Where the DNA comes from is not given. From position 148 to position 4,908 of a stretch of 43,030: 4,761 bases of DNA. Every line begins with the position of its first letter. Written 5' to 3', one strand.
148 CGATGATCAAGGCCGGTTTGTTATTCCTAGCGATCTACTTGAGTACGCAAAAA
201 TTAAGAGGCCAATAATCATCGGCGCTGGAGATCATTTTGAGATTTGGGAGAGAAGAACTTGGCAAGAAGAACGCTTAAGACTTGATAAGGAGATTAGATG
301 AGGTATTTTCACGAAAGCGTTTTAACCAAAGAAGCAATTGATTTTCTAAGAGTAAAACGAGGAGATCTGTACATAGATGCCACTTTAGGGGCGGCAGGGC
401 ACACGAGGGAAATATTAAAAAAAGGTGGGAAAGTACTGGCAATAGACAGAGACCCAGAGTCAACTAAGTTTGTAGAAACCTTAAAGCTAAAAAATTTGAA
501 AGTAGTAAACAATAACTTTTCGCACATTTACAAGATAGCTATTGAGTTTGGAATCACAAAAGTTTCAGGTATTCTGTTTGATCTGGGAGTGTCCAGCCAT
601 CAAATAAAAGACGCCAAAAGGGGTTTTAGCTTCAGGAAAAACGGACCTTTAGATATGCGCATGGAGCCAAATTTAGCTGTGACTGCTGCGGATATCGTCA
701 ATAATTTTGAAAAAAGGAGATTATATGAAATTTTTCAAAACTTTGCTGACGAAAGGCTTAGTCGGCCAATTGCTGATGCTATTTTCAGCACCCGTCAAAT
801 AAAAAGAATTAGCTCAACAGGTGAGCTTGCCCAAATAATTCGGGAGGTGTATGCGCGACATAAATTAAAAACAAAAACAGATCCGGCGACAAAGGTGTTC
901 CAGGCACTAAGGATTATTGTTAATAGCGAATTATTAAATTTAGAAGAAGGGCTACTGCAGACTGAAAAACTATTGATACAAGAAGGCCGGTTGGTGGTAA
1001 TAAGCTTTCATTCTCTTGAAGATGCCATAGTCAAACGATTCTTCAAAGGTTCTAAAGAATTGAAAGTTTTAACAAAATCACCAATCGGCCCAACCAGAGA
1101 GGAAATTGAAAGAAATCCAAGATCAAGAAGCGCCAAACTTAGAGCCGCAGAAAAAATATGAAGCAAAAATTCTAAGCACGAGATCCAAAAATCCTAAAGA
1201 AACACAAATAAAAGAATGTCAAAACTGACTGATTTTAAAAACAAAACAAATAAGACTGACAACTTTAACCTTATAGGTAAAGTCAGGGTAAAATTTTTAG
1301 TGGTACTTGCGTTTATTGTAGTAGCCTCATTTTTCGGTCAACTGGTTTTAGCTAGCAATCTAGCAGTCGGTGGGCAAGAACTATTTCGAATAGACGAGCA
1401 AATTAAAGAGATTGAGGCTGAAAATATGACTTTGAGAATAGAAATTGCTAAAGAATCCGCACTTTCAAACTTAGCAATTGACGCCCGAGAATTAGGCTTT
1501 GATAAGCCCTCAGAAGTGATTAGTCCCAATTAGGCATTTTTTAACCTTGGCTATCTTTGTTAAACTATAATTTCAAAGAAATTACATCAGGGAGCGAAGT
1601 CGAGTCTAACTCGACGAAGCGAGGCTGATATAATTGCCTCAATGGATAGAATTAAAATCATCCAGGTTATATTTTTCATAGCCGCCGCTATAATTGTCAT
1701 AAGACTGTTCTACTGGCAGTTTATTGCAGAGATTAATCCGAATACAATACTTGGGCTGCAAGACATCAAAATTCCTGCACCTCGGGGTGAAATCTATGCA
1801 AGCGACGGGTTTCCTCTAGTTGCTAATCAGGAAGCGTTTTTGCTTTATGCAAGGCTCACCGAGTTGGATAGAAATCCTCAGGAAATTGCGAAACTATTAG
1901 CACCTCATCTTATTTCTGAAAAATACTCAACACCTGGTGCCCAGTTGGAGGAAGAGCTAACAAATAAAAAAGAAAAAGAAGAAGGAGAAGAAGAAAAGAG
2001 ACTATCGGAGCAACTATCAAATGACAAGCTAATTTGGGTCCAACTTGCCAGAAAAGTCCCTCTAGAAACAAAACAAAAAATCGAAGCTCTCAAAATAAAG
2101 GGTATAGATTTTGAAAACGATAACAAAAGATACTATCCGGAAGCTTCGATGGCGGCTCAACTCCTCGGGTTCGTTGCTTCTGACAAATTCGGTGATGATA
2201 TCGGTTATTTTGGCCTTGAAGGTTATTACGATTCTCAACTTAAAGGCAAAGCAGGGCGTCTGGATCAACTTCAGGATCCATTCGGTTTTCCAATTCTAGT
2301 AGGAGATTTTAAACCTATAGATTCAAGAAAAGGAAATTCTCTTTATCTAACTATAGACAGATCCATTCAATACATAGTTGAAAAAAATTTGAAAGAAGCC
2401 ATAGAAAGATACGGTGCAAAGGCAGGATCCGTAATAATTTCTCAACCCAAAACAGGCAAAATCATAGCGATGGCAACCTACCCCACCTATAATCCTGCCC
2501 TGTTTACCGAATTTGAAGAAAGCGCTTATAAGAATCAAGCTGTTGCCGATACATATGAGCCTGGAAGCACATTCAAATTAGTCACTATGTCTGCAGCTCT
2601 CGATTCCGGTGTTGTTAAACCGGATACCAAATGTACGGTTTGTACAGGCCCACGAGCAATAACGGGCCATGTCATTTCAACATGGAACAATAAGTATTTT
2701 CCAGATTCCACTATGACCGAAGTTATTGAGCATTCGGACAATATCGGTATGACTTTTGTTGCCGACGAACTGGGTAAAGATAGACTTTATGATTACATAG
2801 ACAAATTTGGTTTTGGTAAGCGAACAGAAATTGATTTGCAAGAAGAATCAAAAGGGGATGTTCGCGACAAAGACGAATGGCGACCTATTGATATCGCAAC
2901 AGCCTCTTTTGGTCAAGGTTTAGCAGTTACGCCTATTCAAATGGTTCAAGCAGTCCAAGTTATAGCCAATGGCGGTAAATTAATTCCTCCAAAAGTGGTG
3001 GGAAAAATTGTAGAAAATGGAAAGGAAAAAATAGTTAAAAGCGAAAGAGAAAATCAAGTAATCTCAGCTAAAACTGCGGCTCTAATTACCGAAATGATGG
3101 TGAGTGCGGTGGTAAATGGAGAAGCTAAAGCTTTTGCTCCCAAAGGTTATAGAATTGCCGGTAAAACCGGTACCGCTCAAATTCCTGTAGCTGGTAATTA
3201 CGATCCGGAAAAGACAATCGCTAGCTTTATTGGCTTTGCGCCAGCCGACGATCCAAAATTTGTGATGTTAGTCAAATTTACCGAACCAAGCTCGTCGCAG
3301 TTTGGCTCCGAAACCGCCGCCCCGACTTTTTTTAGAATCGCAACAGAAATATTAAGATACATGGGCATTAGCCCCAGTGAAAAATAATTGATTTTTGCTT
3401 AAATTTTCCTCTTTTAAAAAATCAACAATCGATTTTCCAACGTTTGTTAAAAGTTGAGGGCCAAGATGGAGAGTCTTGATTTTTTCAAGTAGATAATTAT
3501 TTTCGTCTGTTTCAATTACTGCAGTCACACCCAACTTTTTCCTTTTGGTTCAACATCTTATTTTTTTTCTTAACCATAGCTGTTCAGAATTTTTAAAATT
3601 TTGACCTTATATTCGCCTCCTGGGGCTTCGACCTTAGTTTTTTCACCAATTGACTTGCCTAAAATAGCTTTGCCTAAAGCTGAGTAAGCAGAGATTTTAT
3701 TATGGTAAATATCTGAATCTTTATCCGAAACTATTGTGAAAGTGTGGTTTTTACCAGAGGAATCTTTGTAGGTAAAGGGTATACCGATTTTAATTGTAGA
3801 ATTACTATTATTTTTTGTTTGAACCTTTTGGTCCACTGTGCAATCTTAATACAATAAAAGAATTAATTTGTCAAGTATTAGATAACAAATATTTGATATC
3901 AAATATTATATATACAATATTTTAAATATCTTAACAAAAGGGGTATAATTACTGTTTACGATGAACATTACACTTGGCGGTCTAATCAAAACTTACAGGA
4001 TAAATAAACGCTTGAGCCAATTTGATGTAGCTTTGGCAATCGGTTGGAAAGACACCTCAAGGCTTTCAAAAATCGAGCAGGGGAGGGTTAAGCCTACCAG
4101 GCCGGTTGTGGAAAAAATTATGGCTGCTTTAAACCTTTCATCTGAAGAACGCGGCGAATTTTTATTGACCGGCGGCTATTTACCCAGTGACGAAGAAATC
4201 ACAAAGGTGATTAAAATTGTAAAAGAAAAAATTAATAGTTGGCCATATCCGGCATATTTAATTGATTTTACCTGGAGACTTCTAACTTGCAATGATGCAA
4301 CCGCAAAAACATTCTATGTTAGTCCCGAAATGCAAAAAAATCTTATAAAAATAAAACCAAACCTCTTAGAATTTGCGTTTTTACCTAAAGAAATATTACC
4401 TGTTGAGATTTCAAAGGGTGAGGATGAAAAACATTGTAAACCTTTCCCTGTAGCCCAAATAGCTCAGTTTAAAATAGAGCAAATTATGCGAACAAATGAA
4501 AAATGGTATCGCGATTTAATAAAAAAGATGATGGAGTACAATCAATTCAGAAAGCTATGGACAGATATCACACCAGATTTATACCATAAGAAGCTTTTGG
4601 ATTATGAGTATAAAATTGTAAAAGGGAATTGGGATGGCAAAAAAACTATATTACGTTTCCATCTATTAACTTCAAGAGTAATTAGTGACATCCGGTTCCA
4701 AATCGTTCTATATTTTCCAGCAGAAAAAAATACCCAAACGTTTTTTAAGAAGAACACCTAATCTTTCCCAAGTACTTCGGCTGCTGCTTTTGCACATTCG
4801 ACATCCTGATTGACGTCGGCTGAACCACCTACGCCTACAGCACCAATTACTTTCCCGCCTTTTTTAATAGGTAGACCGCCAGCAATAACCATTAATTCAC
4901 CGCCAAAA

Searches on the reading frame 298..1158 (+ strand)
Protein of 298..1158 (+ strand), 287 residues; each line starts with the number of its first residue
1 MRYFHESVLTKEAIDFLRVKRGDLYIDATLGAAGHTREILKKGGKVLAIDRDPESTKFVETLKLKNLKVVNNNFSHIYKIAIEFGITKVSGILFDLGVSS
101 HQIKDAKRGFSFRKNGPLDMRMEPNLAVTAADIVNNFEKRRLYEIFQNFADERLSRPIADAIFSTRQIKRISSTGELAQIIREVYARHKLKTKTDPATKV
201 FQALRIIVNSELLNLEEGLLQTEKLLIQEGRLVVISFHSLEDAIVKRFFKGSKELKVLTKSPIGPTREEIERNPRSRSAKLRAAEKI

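Call 77: search_protein_families(library=pfam, proteins=[window:298-1158:+], max_evalue=0.001)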
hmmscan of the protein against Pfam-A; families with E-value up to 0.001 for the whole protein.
window:298-1158:+ (287 aa): 1 family
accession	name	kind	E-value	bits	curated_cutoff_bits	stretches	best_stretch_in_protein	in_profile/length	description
PF01795.25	Methyltransf_5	-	7.2e-92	308.6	27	1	3-287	2-309/309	MraW methylase family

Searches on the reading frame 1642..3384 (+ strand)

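Call 77: search_protein_families(library=pfam, proteins=[window:1642-3384:+], max_evalue=0.001)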
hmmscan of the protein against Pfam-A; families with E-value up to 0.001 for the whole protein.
window:1642-3384:+ (581 aa): 3 families
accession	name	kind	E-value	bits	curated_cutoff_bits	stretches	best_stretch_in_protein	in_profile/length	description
PF00905.27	Transpeptidase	-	4.1e-81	272.9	22.1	1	262-566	1-297/299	Penicillin binding protein transpeptidase domain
PF03717.20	PBP_dimer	-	2.7e-21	77.2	24.4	1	43-206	1-164/180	Penicillin-binding Protein dimerisation domain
PF13354.11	Beta-lactamase2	-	6.4e-08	32.6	22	1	304-512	20-190/214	Beta-lactamase enzyme family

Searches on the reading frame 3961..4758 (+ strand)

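Call 77: search_protein_families(library=pfam, proteins=[window:3961-4758:+], max_evalue=0.001)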
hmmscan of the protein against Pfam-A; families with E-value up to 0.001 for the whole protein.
window:3961-4758:+ (266 aa): 4 families
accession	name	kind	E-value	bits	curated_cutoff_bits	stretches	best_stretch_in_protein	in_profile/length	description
PF13560.12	HTH_31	-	6.2e-10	39.7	27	1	5-66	2-63/64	Helix-turn-helix domain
PF01381.28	HTH_3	-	7.4e-08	32.8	23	1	9-63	1-54/55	Helix-turn-helix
PF17765.7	MLTR_LBD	-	0.00015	22.4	26.3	1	93-202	11-111/168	MmyB-like transcription regulator ligand binding domain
PF12844.13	HTH_19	-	0.00098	19.4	30.2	0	8-61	3-55/64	Helix-turn-helix domain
